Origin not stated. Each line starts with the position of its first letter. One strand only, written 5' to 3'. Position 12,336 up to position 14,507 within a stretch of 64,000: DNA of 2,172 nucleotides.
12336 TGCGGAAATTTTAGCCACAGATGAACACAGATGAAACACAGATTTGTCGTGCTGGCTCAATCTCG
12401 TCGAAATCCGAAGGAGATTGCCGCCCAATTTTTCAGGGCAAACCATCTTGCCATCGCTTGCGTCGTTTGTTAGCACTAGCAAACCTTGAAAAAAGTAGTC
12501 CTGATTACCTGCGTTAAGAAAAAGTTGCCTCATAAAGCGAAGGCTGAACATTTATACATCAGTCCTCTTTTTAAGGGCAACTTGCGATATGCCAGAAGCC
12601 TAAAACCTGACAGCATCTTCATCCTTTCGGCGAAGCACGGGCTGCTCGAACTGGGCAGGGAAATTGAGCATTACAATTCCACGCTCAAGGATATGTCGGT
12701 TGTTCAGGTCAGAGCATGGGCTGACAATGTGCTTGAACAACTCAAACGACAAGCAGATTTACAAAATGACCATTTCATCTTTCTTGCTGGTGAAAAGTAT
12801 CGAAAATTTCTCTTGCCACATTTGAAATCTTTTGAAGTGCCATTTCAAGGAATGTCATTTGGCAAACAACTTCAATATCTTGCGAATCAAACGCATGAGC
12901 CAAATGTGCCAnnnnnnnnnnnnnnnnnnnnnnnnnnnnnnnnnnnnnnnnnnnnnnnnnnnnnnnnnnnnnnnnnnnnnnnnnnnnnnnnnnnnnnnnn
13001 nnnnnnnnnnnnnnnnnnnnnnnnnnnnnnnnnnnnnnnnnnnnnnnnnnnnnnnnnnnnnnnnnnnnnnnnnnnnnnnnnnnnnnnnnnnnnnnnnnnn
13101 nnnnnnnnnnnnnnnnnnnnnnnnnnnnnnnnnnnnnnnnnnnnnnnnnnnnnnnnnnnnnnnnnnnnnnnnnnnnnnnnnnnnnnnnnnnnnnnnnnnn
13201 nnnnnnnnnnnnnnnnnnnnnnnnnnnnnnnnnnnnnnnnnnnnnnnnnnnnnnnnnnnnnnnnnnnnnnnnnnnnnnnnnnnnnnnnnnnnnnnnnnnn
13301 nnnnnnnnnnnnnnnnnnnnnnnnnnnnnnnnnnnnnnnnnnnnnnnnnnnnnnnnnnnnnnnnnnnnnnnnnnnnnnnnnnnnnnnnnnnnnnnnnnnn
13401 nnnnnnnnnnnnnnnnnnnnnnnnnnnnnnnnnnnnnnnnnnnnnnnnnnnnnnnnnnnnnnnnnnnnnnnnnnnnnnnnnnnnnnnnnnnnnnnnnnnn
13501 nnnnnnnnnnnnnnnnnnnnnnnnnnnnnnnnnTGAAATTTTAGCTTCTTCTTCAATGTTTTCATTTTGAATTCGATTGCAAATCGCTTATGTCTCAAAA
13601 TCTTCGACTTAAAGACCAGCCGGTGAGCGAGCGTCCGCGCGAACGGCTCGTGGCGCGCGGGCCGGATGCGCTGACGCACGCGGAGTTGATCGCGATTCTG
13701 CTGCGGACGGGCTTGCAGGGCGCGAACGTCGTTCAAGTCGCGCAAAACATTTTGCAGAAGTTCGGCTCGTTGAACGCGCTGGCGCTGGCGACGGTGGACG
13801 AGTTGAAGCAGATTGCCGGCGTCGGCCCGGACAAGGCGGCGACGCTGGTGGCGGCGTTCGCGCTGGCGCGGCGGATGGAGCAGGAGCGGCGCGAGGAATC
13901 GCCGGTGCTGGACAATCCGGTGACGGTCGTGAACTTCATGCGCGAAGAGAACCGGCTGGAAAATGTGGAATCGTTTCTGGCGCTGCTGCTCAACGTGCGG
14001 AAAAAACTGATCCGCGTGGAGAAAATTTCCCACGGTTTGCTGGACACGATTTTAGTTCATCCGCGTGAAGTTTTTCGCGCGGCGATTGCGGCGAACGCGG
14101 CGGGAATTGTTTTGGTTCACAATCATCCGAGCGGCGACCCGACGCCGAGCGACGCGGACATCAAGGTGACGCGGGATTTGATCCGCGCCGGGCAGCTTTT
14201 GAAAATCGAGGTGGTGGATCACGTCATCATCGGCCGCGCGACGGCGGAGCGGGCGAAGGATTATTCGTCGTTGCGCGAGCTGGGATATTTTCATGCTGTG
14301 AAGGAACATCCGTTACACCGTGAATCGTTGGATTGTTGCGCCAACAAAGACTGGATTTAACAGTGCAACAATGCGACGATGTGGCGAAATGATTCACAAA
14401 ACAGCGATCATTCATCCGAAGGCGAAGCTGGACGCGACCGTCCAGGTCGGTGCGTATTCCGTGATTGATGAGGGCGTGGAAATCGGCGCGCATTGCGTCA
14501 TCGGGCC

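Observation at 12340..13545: Overlapping DUF6884 + GIY-YIG nuclease pair forming a discrete AT-rich insert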

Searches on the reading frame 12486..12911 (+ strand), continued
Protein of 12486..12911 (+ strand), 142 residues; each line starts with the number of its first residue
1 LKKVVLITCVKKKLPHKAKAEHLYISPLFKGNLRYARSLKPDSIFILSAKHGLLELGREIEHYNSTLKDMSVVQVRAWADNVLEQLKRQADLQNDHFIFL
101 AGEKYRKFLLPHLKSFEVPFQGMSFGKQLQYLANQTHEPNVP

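Call 93: get_annotated_region(hit=H28, flank=6000)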
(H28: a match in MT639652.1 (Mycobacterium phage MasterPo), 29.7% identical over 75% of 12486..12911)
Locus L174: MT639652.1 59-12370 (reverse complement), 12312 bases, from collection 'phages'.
description: Mycobacterium phage MasterPo, complete genome.
organism: Mycobacterium phage MasterPo (NCBI taxid 2762424)
taxonomy: Viruses; Duplodnaviria; Heunggongvirae; Uroviricota; Caudoviricetes; Bclasvirinae; Rosebushvirus; Rosebushvirus rosebush
host: Mycobacterium smegmatis mc2 155; source: -; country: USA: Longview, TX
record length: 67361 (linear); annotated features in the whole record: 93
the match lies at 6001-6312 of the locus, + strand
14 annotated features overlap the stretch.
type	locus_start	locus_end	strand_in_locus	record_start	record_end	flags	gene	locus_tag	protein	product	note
CDS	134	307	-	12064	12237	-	14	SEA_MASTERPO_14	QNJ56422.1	hypothetical protein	-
CDS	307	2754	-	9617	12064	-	13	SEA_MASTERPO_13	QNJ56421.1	capsid maturation protease and MuF-like fusion protein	-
CDS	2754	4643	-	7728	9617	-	12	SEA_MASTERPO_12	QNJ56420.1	portal protein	-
CDS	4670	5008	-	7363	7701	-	11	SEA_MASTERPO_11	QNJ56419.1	membrane protein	-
CDS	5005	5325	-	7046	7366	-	10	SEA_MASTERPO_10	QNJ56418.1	hypothetical protein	-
CDS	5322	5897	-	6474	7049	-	9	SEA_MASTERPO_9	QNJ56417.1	RuvC-like resolvase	-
CDS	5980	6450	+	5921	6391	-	8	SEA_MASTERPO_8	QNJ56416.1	hypothetical protein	-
CDS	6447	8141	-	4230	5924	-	7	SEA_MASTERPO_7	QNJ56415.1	terminase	-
CDS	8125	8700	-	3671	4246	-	6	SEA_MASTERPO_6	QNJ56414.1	GTP cyclohydrolase I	-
CDS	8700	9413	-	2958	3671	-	5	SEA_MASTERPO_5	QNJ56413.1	QueE-like queosine biosynthesis protein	-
CDS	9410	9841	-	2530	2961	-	4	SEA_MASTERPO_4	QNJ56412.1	QueD-like queosine biosynthesis protein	-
CDS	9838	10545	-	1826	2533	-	3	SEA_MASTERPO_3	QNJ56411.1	Pre Qo pathway QueC-like protein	-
CDS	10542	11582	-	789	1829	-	2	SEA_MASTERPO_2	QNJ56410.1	queuine tRNA-ribosyltransferase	-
CDS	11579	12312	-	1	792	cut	1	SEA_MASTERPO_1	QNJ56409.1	ParB-like nuclease domain protein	-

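Call 94: get_annotated_region(hit=H9, flank=4000)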
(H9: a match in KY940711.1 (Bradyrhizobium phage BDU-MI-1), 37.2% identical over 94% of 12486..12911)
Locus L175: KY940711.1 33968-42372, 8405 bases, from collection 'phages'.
description: Bradyrhizobium phage BDU-MI-1, complete genome.
organism: Bradyrhizobium phage BDU-MI-1 (NCBI taxid 1983459)
taxonomy: Viruses; Duplodnaviria; Heunggongvirae; Uroviricota; Caudoviricetes
host: Bradyrhizobium diazoefficiens USDA110; source: -; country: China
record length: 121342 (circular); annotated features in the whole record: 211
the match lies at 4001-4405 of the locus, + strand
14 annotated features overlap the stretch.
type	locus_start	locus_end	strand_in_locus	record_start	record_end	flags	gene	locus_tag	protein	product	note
CDS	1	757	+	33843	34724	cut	-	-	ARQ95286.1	hypothetical protein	-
CDS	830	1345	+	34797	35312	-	-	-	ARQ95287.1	hypothetical protein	-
CDS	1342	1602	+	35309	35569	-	-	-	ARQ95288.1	hypothetical protein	-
CDS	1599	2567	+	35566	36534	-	-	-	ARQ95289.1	hypothetical protein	-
CDS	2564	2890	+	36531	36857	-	-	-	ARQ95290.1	hypothetical protein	-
CDS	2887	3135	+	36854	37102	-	-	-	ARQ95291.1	hypothetical protein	-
CDS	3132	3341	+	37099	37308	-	-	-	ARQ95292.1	hypothetical protein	-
CDS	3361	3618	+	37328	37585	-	-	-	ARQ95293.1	hypothetical protein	-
CDS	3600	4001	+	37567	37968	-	-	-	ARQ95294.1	hypothetical protein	-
CDS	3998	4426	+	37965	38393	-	-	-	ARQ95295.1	hypothetical protein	-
CDS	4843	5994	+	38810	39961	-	-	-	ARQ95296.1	integrase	-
CDS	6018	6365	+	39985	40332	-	-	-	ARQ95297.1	hypothetical protein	-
CDS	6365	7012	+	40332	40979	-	-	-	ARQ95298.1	hypothetical protein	-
CDS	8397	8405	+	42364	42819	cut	-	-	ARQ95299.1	deoxycytidylate deaminase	-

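Call 95: get_annotated_region(hit=H13, flank=4000)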
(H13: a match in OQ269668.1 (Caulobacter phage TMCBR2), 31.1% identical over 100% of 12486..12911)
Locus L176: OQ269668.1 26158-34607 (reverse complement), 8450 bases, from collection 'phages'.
description: Caulobacter phage TMCBR2, complete genome.
organism: Caulobacter phage TMCBR2 (NCBI taxid 3025404)
taxonomy: Viruses; Duplodnaviria; Heunggongvirae; Uroviricota; Caudoviricetes
host: Caulobacter segnis CBR1; source: water sample; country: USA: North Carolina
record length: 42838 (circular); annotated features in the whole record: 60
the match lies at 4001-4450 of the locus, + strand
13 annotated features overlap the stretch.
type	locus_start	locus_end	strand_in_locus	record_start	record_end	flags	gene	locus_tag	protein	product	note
CDS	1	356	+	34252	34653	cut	-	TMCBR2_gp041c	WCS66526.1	hypothetical protein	-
CDS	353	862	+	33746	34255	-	-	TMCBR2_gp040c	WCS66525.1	hypothetical protein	-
CDS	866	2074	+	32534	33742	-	-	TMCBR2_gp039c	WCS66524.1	hypothetical protein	-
CDS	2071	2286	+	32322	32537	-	-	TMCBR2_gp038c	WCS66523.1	hypothetical protein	-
CDS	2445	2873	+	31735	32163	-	-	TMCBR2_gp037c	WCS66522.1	hypothetical protein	-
CDS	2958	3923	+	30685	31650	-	-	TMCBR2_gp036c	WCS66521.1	hypothetical protein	-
CDS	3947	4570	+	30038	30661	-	-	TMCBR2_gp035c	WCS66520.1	hypothetical protein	-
CDS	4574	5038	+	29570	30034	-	-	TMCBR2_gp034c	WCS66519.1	hypothetical protein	-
CDS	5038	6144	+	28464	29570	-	-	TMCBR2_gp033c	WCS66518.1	hypothetical protein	-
CDS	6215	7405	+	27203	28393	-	-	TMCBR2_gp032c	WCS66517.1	hypothetical protein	-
CDS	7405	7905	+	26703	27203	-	-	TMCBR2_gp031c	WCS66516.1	hypothetical protein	-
CDS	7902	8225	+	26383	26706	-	-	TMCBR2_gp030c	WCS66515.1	hypothetical protein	-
CDS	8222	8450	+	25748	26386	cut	-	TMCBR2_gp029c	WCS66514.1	hypothetical protein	-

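Call 96: get_annotated_region(hit=H21, flank=7000)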
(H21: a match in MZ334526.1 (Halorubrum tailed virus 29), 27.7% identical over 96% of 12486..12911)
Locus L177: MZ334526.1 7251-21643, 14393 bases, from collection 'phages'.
description: Halorubrum tailed virus 29 isolate HRTV-29/29, complete genome.
organism: Halorubrum tailed virus 29 (NCBI taxid 2878010)
taxonomy: Viruses; Duplodnaviria; Heunggongvirae; Uroviricota; Caudoviricetes; Kirjokansivirales; Haloferuviridae; Dpdavirus; Dpdavirus HRTV29
host: Halorubrum sp.; source: solar saltern; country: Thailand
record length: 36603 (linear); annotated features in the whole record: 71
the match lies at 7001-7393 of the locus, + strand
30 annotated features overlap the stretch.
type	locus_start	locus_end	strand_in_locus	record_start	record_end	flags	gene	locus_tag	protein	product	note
CDS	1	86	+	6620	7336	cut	-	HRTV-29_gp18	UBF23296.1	hypothetical protein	-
CDS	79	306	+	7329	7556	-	-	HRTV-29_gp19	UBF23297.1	hypothetical protein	-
CDS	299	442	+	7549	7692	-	-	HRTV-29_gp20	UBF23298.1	hypothetical protein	-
CDS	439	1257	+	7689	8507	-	-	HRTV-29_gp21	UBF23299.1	phosphoadenosine phosphosulfate reductase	-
CDS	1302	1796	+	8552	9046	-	-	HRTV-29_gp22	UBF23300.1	terminase small subunit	-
CDS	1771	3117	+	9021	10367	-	-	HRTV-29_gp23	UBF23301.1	terminase large subunit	-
CDS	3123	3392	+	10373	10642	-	-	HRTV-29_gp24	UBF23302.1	Zn finger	-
CDS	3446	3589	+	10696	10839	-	-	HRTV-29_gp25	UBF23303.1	hypothetical protein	-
CDS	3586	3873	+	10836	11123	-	-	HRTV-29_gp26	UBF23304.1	hypothetical protein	-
CDS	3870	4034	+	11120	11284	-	-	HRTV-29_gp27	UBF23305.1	hypothetical protein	-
CDS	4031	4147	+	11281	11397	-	-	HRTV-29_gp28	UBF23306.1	hypothetical protein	-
CDS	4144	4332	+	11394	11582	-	-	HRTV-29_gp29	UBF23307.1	hypothetical protein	-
CDS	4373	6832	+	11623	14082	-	-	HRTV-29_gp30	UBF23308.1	portal protein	-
CDS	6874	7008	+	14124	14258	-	-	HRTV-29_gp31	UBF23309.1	hypothetical protein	-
CDS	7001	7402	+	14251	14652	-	-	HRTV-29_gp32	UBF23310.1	peroxide stress protein YaaA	-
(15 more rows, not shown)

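Call 97: get_annotated_region(hit=H18, flank=6000)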
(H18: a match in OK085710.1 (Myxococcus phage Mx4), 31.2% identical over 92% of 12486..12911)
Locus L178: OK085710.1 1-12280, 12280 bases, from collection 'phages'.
description: Myxococcus phage Mx4, complete genome.
organism: Myxococcus phage Mx4 (NCBI taxid 2875690)
taxonomy: Viruses; Duplodnaviria; Heunggongvirae; Uroviricota; Caudoviricetes
host: Myxococcus xanthus DZ1; source: Farmyard manure; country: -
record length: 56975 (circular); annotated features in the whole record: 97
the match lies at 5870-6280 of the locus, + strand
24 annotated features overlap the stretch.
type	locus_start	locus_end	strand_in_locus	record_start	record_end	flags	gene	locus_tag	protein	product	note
CDS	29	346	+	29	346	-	-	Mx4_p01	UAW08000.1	hypothetical protein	rasttk_feature_creation_tool=/opt/patric- common/runtime/bin/phanotate version 1.5.0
CDS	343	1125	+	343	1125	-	-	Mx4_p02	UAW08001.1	uridylyltransferase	rasttk_feature_creation_tool=/opt/patric- common/runtime/bin/phanotate version 1.5.0; [Protein-PII] ...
CDS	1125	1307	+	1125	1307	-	-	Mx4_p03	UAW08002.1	hypothetical protein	rasttk_feature_creation_tool=/opt/patric- common/runtime/bin/phanotate version 1.5.0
CDS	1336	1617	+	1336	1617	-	-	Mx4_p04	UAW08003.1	hypothetical protein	rasttk_feature_creation_tool=/opt/patric- common/runtime/bin/phanotate version 1.5.0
CDS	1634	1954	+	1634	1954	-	-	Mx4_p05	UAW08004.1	hypothetical protein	rasttk_feature_creation_tool=/opt/patric- common/runtime/bin/phanotate version 1.5.0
CDS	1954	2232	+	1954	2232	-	-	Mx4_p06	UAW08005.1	hypothetical protein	rasttk_feature_creation_tool=/opt/patric- common/runtime/bin/phanotate version 1.5.0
CDS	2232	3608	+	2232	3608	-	-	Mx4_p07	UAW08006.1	hypothetical protein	rasttk_feature_creation_tool=/opt/patric- common/runtime/bin/phanotate version 1.5.0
CDS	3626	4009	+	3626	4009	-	-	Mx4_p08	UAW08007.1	hypothetical protein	rasttk_feature_creation_tool=/opt/patric- common/runtime/bin/phanotate version 1.5.0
CDS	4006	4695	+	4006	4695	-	-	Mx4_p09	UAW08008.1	hypothetical protein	rasttk_feature_creation_tool=/opt/patric- common/runtime/bin/phanotate version 1.5.0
CDS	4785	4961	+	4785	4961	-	-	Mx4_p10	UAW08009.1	hypothetical protein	rasttk_feature_creation_tool=/opt/patric- common/runtime/bin/phanotate version 1.5.0; putative integration region ...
CDS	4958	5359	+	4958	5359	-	-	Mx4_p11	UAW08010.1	hypothetical protein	rasttk_feature_creation_tool=/opt/patric- common/runtime/bin/phanotate version 1.5.0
CDS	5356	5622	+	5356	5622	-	-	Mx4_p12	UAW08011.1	hypothetical protein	rasttk_feature_creation_tool=/opt/patric- common/runtime/bin/phanotate version 1.5.0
CDS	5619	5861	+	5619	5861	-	-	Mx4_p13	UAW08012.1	hypothetical protein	rasttk_feature_creation_tool=/opt/patric- common/runtime/bin/phanotate version 1.5.0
CDS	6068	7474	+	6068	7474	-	-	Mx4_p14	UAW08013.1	hypothetical protein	rasttk_feature_creation_tool=/opt/patric- common/runtime/bin/phanotate version 1.5.0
CDS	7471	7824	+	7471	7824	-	-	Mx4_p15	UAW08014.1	hypothetical protein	rasttk_feature_creation_tool=/opt/patric- common/runtime/bin/phanotate version 1.5.0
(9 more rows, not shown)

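Call 98: get_annotated_region(hit=H23, flank=7000)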
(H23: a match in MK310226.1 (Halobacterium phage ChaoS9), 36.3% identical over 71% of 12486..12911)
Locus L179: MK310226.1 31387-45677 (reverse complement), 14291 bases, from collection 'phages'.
description: Halobacterium phage ChaoS9, complete genome.
organism: Halobacterium phage ChaoS9 (NCBI taxid 2847105)
taxonomy: Viruses; Duplodnaviria; Heunggongvirae; Uroviricota; Caudoviricetes; Vertoviridae; Chaovirus; Chaovirus ChaoS9
host: Halobacterium salinarum strain S9; source: isolated from infected host; spontaneously lysed culture of infected host; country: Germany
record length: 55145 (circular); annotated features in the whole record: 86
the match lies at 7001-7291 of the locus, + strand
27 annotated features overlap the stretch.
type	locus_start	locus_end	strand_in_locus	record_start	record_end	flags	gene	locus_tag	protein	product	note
CDS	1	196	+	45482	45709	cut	-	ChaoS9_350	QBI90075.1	uncharacterized protein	-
CDS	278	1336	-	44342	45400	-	orc1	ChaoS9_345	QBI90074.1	Orc1-type DNA replication protein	-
CDS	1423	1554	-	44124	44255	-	-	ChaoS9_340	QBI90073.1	CxxC motif protein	-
CDS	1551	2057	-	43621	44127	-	-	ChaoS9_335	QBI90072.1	uncharacterized protein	-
CDS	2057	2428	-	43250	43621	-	-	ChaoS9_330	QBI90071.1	uncharacterized protein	-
CDS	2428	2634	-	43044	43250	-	-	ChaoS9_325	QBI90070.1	uncharacterized protein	-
CDS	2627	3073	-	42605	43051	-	-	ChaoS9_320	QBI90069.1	uncharacterized protein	-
CDS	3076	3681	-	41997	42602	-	-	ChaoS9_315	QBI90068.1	uncharacterized protein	-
CDS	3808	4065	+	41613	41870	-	-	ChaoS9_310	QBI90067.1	HTH domain protein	-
CDS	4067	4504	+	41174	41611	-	-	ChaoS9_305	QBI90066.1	HNH-type endonuclease / MarR family transcription regulator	-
CDS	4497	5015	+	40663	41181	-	-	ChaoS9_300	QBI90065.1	uncharacterized protein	-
CDS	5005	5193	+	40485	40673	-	-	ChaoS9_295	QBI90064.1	CxxC motif protein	-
CDS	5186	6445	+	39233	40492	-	-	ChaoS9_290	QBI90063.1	uncharacterized protein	-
CDS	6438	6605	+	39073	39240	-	-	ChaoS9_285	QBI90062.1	transmembrane domain protein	-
CDS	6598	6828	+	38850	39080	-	-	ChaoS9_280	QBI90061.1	uncharacterized protein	-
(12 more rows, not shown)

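Call 99: get_annotated_region(hit=H20, flank=6000)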
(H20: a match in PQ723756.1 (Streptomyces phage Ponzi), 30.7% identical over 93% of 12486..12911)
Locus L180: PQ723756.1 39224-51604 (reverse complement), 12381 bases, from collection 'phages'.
description: Streptomyces phage Ponzi, complete genome.
organism: Streptomyces phage Ponzi (NCBI taxid 3386315)
taxonomy: Viruses
host: Streptomyces lividans JI 1326; source: soil; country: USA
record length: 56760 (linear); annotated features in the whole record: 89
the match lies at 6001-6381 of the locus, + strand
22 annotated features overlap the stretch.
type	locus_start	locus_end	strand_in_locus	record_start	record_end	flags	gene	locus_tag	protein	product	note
CDS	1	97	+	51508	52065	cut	78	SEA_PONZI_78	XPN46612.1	ArdA-like antirestriction protein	antirestriction protein, ArdA-like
CDS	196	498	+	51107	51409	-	77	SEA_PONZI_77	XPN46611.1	hypothetical protein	-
CDS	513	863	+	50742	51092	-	76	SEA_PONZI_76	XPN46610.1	hypothetical protein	-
CDS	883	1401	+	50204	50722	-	75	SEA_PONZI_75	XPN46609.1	hypothetical protein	-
CDS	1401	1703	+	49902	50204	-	74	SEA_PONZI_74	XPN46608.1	hypothetical protein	-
CDS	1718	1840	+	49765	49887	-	73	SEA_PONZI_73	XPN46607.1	hypothetical protein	-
CDS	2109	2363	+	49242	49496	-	72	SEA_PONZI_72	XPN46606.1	hypothetical protein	-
CDS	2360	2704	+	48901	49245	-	71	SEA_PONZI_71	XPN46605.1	hypothetical protein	-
CDS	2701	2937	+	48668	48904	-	70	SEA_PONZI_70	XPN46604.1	hypothetical protein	-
CDS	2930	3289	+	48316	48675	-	69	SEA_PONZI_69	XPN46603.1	hypothetical protein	-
CDS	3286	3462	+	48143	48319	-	68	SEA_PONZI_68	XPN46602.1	hypothetical protein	-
CDS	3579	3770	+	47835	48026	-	67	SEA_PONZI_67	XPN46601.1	hypothetical protein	-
CDS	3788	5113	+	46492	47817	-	66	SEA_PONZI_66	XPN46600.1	hypothetical protein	-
CDS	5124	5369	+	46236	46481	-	65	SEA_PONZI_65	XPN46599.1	hypothetical protein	-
CDS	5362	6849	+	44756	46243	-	64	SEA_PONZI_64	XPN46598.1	hypothetical protein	-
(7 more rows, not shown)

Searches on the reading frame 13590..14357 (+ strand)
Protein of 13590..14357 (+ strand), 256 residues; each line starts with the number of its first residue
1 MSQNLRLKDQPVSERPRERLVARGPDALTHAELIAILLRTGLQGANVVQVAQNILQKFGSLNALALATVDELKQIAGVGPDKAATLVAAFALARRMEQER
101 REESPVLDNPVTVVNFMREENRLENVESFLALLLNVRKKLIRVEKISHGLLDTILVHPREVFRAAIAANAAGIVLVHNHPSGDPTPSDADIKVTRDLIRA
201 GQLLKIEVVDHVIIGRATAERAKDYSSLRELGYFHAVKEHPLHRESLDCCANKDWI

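Call 11: search_protein_families(library=pfam, proteins=[window:13590-14357:+], max_evalue=0.1)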
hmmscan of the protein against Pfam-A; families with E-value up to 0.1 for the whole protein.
window:13590-14357:+ (256 aa): 8 families
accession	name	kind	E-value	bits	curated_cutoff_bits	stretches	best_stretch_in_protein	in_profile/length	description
PF04002.20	RadC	-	9.4e-39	132.5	22.1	1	108-232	2-120/121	RadC-like JAB domain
PF20582.4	UPF0758_N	-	2.6e-26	91.9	27.1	1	8-84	2-77/77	UPF0758 N-terminal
PF14520.12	HHH_5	-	1e-06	29.5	27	1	50-89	14-54/57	Helix-hairpin-helix domain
PF12826.13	HHH_2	-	1.7e-06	28.5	27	1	49-90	14-55/64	Helix-hairpin-helix motif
PF00633.29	HHH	-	7.9e-05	22.7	24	1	60-86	1-27/30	Helix-hairpin-helix motif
PF14464.11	Prok-JAB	-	0.0012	19.2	25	1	156-208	49-95/114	Prokaryotic homologs of the JAB domain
PF14964.11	INTS15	-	0.0034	16.7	27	1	39-115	135-209/362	Integrator complex subunit 15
PF00730.31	HhH-GPD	-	0.086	13.6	26.2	0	37-89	4-61/108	HhH-GPD superfamily base excision DNA repair protein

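Call 21: find_related_loci(query=window:13590-14297:+, collection=metagenome_contigs, flank=4000)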
Query window:13590-14297:+ (236 aa) in metagenome_contigs; peptide patterns used: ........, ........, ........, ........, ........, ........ (x = any residue, [..] = any of these).
600 stretches matched a pattern (row limit reached: there are more); 593 encode a relative of the query (tblastn E <= 1e-3); the best 80 are kept; 80 distinct loci.
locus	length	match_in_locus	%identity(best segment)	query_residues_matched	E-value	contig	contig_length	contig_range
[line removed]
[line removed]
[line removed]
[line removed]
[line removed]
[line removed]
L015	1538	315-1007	60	6-236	2e-88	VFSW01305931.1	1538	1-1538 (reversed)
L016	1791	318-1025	59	1-236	6e-87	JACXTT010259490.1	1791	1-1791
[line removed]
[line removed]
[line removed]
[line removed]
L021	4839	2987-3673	48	1-232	2e-65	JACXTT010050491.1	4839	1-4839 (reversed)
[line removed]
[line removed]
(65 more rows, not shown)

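Call 66: search_protein_families(library=ncbifam, proteins=[L019:3552-3992:+], max_evalue=0.1)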
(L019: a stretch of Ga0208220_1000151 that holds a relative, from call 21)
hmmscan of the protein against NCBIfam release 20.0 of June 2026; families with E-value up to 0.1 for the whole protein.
L019:3552-3992:+ (147 aa): 0 families

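Call 67: search_protein_families(library=pfam, proteins=[L019:3552-3992:+], max_evalue=0.01)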
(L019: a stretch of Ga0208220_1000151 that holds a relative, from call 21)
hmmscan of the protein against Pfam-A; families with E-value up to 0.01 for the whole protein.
L019:3552-3992:+ (147 aa): 0 families

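Call 87: search_protein_families(library=padloc, proteins=[L019:3552-3992:+], max_evalue=0.01)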
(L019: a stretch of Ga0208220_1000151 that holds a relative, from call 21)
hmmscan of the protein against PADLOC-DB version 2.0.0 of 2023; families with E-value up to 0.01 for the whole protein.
L019:3552-3992:+ (147 aa): 0 families

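Call 88: find_homologous_proteins(query=L019:3552-3992:+)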
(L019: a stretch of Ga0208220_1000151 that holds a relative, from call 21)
Query L019:3552-3992:+ (147 aa): 36 proteins with E <= 0.001 among 40 candidates.
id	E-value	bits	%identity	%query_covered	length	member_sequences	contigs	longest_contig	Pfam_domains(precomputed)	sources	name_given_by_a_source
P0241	2.8e-87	307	96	99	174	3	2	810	-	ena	-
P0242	4.9e-72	258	82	95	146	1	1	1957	-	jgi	jgi:hypothetical protein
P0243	2.4e-69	249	80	93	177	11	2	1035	-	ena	-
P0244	2.3e-67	243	77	99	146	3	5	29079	-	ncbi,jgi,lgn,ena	jgi:hypothetical protein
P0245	4.0e-65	236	72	99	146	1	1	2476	-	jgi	jgi:hypothetical protein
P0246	4.7e-61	222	74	94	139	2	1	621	-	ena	-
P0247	1.1e-60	221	72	93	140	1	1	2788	-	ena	-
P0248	3.4e-60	220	70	95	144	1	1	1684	-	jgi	jgi:hypothetical protein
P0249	4.7e-60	219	74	93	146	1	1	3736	-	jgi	jgi:hypothetical protein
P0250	2.7e-59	217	70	97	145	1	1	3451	-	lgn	-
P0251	2.8e-59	217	67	99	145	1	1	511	-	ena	-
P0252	3.0e-58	213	68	99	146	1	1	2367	-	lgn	-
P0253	6.0e-57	209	66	96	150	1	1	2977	-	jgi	jgi:hypothetical protein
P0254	1.5e-56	208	65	100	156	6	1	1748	-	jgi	jgi:hypothetical protein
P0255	2.3e-56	207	67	97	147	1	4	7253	-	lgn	-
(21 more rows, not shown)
